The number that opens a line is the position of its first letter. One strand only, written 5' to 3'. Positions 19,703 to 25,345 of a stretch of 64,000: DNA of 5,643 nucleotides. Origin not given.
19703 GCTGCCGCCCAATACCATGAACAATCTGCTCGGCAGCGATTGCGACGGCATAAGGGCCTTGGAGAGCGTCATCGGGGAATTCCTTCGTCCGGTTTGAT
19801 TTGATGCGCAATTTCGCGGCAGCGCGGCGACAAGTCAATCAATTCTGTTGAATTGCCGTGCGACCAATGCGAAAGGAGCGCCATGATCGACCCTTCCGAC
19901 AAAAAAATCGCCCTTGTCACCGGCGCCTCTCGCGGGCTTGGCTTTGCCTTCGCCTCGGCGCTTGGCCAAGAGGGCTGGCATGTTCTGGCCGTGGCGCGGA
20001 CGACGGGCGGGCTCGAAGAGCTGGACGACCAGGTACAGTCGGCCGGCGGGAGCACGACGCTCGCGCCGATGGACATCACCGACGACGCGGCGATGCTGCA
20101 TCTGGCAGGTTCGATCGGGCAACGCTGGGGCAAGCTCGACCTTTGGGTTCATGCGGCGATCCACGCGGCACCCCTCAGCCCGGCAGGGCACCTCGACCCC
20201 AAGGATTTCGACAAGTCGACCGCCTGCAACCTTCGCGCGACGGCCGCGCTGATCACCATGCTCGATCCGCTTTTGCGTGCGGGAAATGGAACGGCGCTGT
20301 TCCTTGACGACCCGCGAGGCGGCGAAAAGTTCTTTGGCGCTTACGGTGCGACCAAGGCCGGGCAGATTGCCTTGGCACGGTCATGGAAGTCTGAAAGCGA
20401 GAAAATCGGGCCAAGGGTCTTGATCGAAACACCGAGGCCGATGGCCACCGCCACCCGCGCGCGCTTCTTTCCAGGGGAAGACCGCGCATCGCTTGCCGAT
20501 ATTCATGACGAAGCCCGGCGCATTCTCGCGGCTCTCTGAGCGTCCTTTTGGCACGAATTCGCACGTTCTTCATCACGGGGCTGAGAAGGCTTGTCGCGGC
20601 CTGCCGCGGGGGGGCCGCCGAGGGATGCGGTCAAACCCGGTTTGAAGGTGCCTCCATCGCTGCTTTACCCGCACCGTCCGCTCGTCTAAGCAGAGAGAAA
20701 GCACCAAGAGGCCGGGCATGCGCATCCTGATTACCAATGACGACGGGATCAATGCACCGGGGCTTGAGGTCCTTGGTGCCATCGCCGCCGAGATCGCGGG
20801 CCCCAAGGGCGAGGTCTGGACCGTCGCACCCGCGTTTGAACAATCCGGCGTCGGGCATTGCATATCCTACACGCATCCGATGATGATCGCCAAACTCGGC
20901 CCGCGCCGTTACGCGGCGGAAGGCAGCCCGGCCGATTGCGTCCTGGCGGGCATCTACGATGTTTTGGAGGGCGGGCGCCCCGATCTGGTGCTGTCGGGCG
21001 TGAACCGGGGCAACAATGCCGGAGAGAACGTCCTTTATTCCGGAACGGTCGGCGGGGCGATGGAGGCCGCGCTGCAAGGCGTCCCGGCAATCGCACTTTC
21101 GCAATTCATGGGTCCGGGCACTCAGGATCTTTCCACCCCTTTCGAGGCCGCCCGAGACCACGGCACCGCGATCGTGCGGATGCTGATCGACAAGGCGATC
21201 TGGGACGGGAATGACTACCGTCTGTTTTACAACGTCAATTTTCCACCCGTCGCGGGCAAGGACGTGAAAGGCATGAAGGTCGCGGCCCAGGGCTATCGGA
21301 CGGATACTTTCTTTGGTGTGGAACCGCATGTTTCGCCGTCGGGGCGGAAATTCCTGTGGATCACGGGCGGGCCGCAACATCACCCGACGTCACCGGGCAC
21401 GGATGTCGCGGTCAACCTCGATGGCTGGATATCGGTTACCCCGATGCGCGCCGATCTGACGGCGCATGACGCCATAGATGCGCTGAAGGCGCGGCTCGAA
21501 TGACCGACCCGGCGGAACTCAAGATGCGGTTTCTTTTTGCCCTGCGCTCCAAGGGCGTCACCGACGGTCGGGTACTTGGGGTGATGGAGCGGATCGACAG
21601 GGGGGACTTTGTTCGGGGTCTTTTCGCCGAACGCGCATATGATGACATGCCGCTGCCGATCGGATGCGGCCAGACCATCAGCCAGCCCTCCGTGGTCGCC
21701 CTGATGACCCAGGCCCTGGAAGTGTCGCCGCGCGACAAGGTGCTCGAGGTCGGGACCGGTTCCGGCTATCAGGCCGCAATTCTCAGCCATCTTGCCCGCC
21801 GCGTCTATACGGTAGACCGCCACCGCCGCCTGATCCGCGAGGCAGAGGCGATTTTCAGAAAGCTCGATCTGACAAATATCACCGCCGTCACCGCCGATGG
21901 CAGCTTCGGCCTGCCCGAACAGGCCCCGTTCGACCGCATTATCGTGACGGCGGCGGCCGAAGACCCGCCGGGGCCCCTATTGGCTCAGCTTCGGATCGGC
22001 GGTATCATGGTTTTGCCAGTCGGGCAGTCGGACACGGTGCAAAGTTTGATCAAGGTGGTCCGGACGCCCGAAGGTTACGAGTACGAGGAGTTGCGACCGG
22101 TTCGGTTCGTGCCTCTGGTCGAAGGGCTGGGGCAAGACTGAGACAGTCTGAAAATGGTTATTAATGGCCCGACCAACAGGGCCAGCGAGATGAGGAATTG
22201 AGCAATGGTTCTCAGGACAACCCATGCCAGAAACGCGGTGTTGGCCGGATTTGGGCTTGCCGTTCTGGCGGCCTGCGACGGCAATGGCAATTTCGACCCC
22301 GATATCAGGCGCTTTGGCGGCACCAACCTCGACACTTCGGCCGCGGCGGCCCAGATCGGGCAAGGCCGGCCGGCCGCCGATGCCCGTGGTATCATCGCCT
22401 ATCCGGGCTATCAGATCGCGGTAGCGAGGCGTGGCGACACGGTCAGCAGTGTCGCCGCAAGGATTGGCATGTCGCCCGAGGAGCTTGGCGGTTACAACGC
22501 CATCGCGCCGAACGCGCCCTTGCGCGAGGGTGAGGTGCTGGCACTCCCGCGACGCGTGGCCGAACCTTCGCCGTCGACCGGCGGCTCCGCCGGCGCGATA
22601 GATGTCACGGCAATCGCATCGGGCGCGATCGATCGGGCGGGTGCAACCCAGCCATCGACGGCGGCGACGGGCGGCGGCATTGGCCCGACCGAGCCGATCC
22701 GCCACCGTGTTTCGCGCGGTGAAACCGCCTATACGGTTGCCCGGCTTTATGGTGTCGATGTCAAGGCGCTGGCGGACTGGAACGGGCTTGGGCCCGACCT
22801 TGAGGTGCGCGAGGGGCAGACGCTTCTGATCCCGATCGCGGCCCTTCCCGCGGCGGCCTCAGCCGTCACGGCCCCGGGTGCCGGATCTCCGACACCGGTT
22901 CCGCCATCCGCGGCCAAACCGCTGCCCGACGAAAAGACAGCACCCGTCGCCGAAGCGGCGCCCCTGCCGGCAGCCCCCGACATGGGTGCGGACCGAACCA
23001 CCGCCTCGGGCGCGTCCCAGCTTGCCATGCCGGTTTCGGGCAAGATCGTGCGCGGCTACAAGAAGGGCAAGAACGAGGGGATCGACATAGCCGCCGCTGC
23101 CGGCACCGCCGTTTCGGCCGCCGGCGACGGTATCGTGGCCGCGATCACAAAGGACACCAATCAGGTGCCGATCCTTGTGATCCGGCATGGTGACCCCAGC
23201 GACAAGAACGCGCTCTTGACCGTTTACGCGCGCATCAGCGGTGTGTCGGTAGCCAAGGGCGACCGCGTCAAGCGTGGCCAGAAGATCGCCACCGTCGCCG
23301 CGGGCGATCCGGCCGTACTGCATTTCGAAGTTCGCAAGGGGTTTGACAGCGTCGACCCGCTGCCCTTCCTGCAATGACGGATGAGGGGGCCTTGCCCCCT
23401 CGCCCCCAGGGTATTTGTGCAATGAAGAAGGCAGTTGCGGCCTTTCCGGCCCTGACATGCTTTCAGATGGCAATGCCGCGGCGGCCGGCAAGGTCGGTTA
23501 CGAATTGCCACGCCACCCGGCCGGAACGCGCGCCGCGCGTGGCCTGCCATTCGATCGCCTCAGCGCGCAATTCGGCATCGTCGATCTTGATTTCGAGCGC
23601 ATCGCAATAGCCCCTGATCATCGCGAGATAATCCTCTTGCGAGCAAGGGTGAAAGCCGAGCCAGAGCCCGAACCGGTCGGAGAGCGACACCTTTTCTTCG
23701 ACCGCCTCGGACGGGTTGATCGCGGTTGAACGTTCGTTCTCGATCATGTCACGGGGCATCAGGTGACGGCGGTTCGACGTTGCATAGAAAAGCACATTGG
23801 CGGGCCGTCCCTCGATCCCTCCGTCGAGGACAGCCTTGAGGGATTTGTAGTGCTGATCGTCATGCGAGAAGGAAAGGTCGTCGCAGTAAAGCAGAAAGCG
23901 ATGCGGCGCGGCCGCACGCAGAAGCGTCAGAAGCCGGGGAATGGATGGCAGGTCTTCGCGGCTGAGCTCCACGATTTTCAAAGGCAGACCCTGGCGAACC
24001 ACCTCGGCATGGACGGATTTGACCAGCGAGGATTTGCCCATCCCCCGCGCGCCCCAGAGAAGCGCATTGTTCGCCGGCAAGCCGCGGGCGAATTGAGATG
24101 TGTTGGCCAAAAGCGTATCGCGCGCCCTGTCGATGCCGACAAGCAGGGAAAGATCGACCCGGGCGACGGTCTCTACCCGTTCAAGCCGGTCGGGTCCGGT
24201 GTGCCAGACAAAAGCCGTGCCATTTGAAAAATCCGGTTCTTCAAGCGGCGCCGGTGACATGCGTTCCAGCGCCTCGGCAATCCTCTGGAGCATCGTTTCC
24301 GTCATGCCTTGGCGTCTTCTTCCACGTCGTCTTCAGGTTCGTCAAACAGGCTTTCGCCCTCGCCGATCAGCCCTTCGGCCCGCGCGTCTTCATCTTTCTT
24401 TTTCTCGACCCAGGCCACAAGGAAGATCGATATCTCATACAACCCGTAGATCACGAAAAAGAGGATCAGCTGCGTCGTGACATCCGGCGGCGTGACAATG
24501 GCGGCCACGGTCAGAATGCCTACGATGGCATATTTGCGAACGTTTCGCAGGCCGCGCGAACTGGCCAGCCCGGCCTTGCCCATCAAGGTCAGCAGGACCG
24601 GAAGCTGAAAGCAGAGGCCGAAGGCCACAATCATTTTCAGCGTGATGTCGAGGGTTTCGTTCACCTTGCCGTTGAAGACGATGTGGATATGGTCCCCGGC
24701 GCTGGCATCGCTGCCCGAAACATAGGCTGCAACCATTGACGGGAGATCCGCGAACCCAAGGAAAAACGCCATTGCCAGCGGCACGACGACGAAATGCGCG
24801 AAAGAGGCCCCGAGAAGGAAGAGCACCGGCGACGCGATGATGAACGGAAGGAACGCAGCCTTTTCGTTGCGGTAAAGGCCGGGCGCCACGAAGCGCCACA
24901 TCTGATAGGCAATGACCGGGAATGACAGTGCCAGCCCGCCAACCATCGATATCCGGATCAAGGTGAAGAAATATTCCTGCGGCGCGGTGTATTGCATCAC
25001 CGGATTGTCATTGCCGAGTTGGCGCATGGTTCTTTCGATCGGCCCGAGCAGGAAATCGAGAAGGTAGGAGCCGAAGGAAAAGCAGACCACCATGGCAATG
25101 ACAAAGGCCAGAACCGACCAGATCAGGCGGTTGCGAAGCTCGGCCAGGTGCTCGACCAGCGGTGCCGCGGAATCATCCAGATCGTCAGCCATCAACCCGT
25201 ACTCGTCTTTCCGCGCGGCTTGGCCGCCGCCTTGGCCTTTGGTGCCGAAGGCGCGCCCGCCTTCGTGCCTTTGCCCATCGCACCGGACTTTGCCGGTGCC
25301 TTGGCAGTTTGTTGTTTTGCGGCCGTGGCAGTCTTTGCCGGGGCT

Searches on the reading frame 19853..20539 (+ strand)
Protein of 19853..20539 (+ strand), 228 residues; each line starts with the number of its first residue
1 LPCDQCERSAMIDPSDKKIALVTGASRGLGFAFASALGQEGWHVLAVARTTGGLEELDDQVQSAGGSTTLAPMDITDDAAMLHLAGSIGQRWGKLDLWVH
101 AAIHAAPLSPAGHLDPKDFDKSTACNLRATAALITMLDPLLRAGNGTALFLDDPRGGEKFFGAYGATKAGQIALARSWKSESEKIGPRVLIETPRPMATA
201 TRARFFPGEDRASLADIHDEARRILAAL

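Call 77: search_protein_families(library=pfam, proteins=[window:19853-20539:+], max_evalue=0.0001)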
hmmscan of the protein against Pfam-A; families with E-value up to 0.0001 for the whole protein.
window:19853-20539:+ (228 aa): 3 families
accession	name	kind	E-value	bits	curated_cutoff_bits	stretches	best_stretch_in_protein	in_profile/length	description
PF00106.31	adh_short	-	1.8e-27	96.5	26.6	1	18-205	1-190/195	short chain dehydrogenase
PF13561.12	adh_short_C2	-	5.4e-21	75.7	27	1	24-208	1-186/236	Enoyl-(Acyl carrier protein) reductase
PF08659.16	KR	-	7.3e-06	26.4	22.6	1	21-137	4-123/180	KR domain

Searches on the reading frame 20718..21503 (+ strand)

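Call 79: search_protein_families(library=pfam, proteins=[window:20718-21503:+], max_evalue=0.0001)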
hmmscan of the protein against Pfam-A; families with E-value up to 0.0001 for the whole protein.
window:20718-21503:+ (261 aa): 1 family
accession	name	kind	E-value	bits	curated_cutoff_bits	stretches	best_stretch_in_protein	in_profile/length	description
PF01975.23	SurE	-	2.2e-54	184.6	22.1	1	3-194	1-185/189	Survival protein SurE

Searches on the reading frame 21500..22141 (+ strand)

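Call 79: search_protein_families(library=pfam, proteins=[window:21500-22141:+], max_evalue=0.0001)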
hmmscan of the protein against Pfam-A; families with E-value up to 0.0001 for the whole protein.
window:21500-22141:+ (213 aa): 5 families
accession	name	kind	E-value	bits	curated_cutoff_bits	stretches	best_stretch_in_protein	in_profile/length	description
PF01135.25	PCMT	-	2.3e-56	191.3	20.3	1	12-209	7-208/210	Protein-L-isoaspartate(D-aspartate) O-methyltransferase (PCMT)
PF13649.12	Methyltransf_25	-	1.9e-06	28.9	27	1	81-150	1-71/97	Methyltransferase domain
PF13847.12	Methyltransf_31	-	9.1e-06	25.9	27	1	79-152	5-83/145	Methyltransferase domain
PF00398.26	RrnaAD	-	2.3e-05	24.1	24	1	63-134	16-85/263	Ribosomal RNA adenine dimethylase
PF08704.16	GCD14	-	9.8e-05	22.6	26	0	66-131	29-97/247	tRNA methyltransferase complex GCD14 subunit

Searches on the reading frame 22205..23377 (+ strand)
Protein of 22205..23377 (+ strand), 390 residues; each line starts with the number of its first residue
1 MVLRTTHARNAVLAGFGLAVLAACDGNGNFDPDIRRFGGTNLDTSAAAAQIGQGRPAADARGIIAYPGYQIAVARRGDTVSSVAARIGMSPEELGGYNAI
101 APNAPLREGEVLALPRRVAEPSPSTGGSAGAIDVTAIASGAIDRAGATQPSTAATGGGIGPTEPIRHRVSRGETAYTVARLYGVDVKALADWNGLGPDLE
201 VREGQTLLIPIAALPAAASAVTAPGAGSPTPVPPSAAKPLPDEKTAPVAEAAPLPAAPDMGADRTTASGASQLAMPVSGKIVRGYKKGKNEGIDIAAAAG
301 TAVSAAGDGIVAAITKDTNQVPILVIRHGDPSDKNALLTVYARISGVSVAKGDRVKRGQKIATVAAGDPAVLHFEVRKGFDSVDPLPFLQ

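Call 79: search_protein_families(library=pfam, proteins=[window:22205-23377:+], max_evalue=0.0001)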
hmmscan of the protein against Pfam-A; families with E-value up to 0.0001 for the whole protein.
window:22205-23377:+ (390 aa): 2 families
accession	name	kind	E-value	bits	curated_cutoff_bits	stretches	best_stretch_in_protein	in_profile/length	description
PF01551.29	Peptidase_M23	-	2.9e-18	66.3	28.7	1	289-385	2-96/96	Peptidase family M23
PF01476.26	LysM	-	6.7e-17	61.6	20.9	1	167-210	1-43/43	LysM domain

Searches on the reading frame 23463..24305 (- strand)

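Call 79: search_protein_families(library=pfam, proteins=[window:23463-24305:-], max_evalue=0.0001)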
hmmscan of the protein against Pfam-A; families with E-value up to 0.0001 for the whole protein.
window:23463-24305:- (280 aa): 2 families
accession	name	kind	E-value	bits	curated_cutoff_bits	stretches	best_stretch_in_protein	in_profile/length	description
PF05673.19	DUF815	-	2.7e-102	341.6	23.8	1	30-275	4-248/249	Protein of unknown function (DUF815)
PF13191.12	AAA_16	-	2.2e-07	32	32.6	1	56-161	3-103/167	AAA ATPase domain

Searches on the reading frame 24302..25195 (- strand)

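Call 79: search_protein_families(library=pfam, proteins=[window:24302-25195:-], max_evalue=0.0001)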
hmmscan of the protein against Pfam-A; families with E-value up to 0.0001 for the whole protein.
window:24302-25195:- (297 aa): 1 family
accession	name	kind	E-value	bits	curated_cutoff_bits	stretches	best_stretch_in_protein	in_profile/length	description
PF00902.23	TatC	-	3.3e-65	220.2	25.1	1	15-246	1-206/208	Sec-independent protein translocase protein (TatC)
